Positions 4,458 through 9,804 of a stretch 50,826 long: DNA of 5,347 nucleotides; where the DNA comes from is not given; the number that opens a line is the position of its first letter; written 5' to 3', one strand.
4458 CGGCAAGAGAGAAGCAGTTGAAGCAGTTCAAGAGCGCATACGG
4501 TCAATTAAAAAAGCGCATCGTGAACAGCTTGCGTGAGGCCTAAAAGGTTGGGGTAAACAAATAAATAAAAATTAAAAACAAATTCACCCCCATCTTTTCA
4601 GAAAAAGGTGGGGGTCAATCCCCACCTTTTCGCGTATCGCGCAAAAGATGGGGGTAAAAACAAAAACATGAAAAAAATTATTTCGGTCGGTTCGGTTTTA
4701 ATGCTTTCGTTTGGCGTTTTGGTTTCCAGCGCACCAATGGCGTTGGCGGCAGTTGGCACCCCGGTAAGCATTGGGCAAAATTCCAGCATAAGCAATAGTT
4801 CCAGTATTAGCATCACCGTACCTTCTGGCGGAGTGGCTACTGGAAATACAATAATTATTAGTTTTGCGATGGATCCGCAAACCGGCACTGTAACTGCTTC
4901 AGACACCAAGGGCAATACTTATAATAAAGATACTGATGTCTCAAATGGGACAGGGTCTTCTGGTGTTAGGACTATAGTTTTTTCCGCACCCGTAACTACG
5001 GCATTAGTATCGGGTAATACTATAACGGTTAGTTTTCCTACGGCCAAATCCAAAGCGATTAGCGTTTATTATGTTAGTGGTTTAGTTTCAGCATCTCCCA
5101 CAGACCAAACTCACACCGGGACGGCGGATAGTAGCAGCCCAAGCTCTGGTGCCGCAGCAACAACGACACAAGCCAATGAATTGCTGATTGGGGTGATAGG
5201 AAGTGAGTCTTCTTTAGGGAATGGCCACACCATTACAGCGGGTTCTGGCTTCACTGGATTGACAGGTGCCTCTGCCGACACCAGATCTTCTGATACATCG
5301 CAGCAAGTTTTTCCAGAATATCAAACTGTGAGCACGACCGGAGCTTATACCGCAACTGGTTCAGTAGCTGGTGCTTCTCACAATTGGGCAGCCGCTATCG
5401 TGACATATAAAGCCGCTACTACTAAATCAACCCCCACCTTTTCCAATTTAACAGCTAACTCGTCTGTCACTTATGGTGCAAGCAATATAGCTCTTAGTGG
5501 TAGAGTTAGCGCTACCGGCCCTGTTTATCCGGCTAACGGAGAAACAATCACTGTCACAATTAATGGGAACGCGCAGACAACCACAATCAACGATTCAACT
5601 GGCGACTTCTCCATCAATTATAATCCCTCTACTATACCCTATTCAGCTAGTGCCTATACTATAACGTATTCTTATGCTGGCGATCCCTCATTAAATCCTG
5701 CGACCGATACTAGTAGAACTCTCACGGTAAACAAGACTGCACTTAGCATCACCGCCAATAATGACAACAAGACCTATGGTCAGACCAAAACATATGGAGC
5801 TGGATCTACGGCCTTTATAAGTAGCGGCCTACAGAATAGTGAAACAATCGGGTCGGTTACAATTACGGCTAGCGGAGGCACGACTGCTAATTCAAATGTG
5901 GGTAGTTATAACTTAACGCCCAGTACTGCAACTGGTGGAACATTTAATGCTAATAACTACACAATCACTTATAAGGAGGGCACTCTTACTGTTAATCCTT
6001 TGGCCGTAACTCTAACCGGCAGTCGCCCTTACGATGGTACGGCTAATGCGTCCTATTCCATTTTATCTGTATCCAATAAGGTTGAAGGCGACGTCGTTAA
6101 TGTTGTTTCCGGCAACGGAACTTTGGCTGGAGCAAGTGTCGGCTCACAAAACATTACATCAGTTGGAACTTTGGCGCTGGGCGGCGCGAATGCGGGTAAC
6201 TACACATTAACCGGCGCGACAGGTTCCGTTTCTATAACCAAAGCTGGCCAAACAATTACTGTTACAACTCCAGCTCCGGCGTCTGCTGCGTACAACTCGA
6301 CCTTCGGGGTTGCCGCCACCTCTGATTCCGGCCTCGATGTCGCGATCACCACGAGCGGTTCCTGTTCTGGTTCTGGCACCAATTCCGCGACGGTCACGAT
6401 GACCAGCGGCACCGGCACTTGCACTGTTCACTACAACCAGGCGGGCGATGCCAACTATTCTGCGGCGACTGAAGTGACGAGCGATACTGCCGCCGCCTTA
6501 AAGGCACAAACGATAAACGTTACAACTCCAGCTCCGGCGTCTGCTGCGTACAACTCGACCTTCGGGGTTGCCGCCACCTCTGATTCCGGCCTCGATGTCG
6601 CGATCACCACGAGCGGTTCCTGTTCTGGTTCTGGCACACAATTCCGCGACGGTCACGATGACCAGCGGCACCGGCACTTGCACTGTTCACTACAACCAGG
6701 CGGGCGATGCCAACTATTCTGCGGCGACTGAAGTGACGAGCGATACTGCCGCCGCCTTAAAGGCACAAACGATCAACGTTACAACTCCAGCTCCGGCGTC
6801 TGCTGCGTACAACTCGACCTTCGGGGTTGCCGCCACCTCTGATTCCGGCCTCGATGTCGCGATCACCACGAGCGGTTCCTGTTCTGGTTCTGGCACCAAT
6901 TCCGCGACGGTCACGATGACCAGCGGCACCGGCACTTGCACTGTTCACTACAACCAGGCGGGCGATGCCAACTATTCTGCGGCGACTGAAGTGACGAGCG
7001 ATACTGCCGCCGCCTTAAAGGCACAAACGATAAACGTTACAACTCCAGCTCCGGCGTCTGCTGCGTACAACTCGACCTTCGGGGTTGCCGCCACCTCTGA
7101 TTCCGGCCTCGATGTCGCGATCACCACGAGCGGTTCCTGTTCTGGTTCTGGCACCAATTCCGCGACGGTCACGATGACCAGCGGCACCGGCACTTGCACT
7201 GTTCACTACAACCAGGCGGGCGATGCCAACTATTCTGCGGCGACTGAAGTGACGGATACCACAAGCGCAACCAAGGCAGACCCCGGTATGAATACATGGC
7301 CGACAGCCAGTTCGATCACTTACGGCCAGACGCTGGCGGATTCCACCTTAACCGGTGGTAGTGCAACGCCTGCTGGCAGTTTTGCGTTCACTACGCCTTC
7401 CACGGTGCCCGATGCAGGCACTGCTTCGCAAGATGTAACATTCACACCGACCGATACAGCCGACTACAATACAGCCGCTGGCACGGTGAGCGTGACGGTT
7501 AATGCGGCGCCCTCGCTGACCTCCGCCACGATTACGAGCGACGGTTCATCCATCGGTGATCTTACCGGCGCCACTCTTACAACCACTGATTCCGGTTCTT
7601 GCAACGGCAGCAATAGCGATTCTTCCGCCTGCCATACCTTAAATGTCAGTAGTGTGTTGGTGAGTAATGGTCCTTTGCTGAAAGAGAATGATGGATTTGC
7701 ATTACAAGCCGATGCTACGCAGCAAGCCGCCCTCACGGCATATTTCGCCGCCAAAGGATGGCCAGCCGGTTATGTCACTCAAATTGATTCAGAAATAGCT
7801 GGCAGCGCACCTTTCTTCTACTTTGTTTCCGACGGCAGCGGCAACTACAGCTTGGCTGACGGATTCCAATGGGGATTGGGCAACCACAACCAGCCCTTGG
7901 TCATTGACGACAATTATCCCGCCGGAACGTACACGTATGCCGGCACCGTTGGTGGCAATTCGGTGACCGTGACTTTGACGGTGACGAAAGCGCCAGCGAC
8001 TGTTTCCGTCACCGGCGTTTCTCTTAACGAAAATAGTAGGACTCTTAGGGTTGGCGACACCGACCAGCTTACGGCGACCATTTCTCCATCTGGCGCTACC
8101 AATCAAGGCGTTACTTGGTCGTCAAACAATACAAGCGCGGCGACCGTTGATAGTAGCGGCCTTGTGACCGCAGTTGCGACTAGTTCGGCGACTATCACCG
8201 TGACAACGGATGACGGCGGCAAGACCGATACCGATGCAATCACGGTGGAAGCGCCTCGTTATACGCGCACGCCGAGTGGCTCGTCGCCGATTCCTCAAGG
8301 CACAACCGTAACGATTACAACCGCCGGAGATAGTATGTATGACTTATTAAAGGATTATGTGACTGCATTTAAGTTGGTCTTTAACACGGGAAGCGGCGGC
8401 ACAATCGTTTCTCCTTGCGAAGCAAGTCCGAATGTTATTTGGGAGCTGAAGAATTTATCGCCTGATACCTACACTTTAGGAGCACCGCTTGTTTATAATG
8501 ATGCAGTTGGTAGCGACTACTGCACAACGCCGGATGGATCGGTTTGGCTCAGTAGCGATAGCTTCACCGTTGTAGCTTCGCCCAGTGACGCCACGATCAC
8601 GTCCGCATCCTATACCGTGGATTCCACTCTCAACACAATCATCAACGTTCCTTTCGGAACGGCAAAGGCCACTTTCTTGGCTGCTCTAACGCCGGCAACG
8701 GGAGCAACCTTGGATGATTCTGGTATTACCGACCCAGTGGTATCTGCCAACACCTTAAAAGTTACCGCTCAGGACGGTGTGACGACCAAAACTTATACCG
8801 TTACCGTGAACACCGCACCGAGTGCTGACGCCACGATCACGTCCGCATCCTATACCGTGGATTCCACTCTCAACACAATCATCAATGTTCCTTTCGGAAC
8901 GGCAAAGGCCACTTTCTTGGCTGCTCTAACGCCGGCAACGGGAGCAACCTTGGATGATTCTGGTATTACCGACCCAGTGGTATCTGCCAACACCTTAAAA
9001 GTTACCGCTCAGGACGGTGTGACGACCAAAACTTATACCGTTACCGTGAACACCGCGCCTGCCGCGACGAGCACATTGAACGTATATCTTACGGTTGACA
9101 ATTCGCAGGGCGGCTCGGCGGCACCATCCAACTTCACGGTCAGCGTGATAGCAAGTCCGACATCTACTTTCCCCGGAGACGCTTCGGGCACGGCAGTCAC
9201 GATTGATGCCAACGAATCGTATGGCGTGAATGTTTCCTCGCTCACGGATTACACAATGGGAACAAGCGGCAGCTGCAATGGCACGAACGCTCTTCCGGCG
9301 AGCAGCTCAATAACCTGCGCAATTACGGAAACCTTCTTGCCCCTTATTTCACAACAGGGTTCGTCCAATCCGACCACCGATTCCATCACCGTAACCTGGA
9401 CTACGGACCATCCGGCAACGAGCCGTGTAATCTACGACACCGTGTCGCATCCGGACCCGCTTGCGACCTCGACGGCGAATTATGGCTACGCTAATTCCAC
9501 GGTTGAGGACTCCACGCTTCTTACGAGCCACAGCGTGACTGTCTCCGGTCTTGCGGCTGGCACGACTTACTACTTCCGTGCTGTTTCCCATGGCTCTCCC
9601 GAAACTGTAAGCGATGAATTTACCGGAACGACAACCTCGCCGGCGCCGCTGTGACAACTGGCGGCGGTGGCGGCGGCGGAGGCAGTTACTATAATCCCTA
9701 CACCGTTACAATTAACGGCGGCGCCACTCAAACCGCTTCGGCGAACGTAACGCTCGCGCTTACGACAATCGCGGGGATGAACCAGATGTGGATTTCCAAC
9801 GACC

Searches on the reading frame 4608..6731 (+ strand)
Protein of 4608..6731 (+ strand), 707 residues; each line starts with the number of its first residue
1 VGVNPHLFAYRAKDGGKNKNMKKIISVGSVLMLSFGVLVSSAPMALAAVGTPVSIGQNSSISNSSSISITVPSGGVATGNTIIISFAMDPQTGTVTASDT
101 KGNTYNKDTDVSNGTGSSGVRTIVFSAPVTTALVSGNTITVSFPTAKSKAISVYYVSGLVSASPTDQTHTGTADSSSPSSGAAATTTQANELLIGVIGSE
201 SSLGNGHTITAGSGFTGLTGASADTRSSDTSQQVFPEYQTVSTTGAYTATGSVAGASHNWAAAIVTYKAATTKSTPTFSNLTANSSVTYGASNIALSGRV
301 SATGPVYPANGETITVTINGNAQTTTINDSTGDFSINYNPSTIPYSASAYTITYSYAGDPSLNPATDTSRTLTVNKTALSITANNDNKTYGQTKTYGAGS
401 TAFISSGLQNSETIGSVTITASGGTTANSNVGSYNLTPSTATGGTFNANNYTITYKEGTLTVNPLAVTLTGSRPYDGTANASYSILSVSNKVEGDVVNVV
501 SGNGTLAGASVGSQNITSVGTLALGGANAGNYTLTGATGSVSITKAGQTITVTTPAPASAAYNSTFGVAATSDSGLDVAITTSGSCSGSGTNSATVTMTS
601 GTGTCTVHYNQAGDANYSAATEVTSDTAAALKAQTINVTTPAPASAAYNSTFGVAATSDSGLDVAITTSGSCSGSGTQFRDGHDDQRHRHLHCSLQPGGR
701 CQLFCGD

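Call 56: search_protein_families(library=pfam, proteins=[window:4608-6731:+])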
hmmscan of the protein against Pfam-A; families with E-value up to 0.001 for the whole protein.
window:4608-6731:+ (707 aa): 3 families
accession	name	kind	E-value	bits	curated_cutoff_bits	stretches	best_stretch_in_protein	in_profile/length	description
PF18657.6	YDG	-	2e-12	47.6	25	1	467-538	7-84/85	YDG domain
PF18676.6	MBG_2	-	1.2e-09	39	25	1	379-461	1-72/72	MBG domain (YGX type)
PF16640.11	Big_3_5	-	0.00029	21.8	35.5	1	283-375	4-88/88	Bacterial Ig-like domain (group 3)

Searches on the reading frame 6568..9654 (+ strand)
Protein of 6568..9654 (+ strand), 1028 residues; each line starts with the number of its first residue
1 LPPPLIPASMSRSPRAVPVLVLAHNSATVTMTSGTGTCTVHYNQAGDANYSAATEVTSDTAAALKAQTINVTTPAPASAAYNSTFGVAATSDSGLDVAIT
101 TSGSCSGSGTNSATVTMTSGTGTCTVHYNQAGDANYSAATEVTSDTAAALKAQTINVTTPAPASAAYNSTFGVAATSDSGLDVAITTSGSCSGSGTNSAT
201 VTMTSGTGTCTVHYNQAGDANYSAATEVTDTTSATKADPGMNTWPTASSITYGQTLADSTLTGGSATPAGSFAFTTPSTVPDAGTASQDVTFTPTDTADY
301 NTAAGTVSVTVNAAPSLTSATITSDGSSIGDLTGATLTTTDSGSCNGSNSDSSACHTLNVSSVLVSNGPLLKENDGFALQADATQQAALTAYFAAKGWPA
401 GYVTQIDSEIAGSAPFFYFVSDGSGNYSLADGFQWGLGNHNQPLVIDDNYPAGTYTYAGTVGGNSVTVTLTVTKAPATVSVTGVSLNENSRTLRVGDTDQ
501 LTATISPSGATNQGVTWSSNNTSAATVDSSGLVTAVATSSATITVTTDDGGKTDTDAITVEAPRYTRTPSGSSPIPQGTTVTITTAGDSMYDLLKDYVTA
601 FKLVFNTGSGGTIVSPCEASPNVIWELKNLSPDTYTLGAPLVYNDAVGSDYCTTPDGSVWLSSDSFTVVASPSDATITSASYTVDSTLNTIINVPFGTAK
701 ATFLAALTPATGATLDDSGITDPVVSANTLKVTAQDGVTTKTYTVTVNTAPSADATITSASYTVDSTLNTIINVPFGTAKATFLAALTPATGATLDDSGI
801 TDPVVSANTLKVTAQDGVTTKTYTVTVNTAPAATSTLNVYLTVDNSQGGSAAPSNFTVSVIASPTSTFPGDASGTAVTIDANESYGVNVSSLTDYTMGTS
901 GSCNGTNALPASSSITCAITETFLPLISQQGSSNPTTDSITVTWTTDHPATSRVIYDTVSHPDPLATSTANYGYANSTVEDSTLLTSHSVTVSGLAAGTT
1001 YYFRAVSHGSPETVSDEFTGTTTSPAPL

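Call 56: search_protein_families(library=pfam, proteins=[window:6568-9654:+])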
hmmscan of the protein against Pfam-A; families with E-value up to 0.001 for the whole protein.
window:6568-9654:+ (1028 aa): 3 families
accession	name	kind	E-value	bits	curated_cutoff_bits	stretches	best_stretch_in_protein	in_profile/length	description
PF02368.24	Big_2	-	6.1e-17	61.8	22.8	1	481-555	2-76/79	Bacterial Ig-like domain (group 2)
PF16656.11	Pur_ac_phosph_N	-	1e-08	36.1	30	1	934-1022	10-93/93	Purple acid Phosphatase, N-terminal domain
PF24053.1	DUF7356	-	0.0009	19.6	27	0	83-130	64-103/105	Domain of unknown function (DUF7356)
